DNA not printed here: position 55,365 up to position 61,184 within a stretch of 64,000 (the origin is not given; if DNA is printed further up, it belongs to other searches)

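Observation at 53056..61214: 2396-aa beta-helix surface giant with poly-Gly hinge and cytoplasmic coiled-coil tail, plus similarly built 332-aa partner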

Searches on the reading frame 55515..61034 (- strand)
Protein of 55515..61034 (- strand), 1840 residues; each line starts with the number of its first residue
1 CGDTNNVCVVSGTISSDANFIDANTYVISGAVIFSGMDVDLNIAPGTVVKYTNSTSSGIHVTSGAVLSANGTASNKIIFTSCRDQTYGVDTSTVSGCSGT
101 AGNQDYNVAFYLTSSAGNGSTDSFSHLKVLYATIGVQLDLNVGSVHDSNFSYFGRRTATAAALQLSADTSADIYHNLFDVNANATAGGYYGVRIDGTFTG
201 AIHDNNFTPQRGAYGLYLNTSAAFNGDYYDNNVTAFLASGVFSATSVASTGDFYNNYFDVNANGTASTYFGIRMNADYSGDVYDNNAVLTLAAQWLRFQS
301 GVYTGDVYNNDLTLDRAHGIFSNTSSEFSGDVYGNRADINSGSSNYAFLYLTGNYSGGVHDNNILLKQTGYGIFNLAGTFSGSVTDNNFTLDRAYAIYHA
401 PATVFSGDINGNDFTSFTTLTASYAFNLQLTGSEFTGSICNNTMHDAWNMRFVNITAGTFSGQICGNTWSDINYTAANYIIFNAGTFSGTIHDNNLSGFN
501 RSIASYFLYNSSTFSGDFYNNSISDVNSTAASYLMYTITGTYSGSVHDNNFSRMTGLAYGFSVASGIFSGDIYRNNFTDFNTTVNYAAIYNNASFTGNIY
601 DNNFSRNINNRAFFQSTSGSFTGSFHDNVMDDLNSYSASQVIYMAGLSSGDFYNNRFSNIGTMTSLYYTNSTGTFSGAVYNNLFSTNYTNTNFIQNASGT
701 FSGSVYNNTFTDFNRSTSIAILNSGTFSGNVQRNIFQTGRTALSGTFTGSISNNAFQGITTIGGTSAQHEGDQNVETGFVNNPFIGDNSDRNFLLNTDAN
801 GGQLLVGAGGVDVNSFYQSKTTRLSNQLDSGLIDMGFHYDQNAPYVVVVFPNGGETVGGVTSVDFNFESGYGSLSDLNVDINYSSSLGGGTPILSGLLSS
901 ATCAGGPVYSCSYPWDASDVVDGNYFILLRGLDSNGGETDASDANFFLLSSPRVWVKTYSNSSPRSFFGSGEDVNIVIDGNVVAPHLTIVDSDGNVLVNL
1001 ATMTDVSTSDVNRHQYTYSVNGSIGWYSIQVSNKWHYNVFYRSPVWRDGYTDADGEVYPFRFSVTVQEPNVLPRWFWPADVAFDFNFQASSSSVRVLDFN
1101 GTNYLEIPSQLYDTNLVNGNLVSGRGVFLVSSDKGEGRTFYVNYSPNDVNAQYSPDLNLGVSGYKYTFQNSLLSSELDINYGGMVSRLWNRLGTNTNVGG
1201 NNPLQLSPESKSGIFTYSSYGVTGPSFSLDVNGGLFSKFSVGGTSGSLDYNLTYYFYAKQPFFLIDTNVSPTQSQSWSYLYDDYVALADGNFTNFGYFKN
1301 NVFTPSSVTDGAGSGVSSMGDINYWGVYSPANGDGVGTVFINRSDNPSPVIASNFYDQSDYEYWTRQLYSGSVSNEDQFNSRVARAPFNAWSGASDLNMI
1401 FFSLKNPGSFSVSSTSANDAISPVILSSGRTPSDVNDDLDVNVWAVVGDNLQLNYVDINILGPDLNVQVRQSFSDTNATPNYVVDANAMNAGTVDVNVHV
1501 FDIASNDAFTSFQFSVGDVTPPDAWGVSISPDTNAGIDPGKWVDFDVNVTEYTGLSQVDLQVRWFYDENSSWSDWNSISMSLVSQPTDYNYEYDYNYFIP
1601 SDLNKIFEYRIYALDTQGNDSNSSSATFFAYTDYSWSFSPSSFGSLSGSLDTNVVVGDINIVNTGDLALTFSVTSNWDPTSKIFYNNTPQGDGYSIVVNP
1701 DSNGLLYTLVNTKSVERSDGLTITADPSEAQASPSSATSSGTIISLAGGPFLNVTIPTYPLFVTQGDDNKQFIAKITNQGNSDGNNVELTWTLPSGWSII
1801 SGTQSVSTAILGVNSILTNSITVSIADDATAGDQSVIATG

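Call 29: find_homologous_proteins(query=A2, max_evalue=0.001)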
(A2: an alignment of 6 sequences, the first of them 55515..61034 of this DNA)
Query A2 (6 sequences) (1840 aa, profile of the alignment): 10 proteins with E <= 0.001 among 8000 candidates.
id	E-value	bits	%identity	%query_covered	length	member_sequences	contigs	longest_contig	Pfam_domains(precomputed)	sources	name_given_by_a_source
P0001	0.0e+0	3247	51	93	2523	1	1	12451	PF10633.16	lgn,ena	-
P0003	0.0e+0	3071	43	100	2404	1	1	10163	PF10633.16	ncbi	-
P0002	0.0e+0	2977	45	100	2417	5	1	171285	PF10633.16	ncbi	-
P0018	0.0e+0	2069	42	77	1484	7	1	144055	-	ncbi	ncbi:MAG: hypothetical protein QXX06_01390 [Candidatus Diapherotrites archaeon]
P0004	8.6e-67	244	34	26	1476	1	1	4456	-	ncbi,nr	ncbi:MAG: right-handed parallel beta-helix repeat-containing protein, partial [Candidatus Diapherotr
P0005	2.6e-41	159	35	5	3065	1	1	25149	PF13229.13,PF05593.20,PF25023.2,PF28492.1,PF20148.5,PF05048.20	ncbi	-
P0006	3.7e-31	126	30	12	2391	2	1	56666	PF13229.13,PF28492.1,PF05048.20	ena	-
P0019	2.4e-14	70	40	5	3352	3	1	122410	PF18998.7,PF24595.2,PF28492.1,PF00151.26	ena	-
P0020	2.4e-7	47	28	13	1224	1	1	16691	PF13229.13,PF00932.26,PF05048.20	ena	-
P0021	8.0e-7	45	31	11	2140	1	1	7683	PF28492.1,PF16184.12,PF05048.20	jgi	jgi:parallel beta-helix repeat protein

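Call 53: search_solved_structures(query=A2, max_evalue=1)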
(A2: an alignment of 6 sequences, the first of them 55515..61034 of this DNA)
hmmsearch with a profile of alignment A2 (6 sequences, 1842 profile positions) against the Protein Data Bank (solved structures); distinct sequences matched with E-value up to 1: 6.
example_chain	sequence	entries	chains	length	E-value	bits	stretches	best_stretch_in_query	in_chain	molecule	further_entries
4m7e_A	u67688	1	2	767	0.77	10.1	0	408-519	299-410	Protein BRASSINOSTEROID INSENSITIVE 1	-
3rgx_A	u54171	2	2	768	0.77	10.1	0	408-519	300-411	Protein BRASSINOSTEROID INSENSITIVE 1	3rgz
3riz_A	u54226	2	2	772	0.77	10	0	408-519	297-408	Protein BRASSINOSTEROID INSENSITIVE 1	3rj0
4lsa_A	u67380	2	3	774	0.78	10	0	408-519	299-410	Protein BRASSINOSTEROID INSENSITIVE 1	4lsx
9s87_A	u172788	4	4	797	0.82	10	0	408-519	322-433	Protein BRASSINOSTEROID INSENSITIVE 1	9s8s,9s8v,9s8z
6fif_A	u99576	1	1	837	0.88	9.9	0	408-519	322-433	Protein BRASSINOSTEROID INSENSITIVE 1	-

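Call 86: search_protein_families(library=pfam, proteins=[P0020, P0021, P0018], max_evalue=0.001)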
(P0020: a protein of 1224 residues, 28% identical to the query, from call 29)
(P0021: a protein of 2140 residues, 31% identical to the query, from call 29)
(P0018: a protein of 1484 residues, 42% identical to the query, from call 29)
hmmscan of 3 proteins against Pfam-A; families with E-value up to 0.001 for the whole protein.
P0020 (1224 aa): 4 families
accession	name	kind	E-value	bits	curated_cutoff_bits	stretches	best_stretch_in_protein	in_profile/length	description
PF13229.12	Beta_helix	-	2.8e-18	66.5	25.9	3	1127-1204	55-147/158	Right handed beta helix region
PF00932.25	LTD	-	2.8e-07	31.3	34.3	1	570-661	5-89/109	Lamin Tail Domain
PF05048.19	NosD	-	4.8e-07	29.9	23.6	1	881-1002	71-187/212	Periplasmic copper-binding protein (NosD)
PF00041.27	fn3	-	0.00083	20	25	0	494-565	13-82/84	Fibronectin type III domain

P0021 (2140 aa): 2 families
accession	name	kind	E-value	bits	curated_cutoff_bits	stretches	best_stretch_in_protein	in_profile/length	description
PF05048.19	NosD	-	1e-51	175.8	23.6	8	1198-1336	45-186/212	Periplasmic copper-binding protein (NosD)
PF16184.11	Cadherin_3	-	2.8e-35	120.9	25.5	2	1908-2000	1-94/106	Cadherin-like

P0018 (1484 aa): 0 families
